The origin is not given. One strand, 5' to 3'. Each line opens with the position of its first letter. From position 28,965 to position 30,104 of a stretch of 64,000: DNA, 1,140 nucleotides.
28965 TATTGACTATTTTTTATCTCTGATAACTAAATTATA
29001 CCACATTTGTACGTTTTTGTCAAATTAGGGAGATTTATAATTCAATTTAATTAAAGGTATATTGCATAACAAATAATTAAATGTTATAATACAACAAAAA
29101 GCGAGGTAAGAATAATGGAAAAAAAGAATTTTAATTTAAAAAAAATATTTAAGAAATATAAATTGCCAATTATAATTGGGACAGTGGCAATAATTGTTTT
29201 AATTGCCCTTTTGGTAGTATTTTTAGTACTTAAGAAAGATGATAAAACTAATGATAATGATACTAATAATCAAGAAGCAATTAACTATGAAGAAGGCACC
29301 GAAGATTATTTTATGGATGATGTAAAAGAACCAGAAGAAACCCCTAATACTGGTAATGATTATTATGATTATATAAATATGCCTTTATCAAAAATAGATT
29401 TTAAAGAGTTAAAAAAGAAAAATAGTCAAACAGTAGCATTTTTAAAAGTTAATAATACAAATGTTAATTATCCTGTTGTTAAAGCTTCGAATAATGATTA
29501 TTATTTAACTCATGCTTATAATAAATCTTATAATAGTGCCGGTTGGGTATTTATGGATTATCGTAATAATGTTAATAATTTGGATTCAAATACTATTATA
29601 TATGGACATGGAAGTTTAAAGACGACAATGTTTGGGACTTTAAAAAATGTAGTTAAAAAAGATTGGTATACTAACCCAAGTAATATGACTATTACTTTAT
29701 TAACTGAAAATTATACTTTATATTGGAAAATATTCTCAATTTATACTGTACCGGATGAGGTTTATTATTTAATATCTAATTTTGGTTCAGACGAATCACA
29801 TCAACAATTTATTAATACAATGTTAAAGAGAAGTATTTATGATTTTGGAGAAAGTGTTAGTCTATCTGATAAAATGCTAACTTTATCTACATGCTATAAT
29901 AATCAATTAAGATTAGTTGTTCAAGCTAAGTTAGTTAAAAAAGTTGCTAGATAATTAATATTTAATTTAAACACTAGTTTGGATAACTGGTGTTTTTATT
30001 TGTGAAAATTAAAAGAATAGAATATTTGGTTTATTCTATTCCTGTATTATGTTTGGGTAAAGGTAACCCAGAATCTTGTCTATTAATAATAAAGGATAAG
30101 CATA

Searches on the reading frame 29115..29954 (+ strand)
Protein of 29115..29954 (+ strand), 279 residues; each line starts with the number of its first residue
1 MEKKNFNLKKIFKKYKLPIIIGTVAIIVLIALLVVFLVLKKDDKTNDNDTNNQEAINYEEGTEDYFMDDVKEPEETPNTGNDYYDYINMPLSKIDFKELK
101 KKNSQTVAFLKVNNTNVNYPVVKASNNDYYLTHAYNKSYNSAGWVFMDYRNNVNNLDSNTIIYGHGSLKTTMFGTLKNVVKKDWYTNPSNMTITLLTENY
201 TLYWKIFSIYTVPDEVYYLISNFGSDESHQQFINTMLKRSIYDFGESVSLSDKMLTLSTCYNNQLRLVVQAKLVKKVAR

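Call 37: search_protein_families(library=pfam, proteins=[window:29115-29954:+], max_evalue=0.01)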
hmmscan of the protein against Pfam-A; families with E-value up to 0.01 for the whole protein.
window:29115-29954:+ (279 aa): 1 family
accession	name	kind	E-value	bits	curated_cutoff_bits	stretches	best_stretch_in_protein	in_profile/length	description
PF04203.18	Sortase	-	7.1e-14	52.1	26.6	1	110-274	1-125/125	Sortase domain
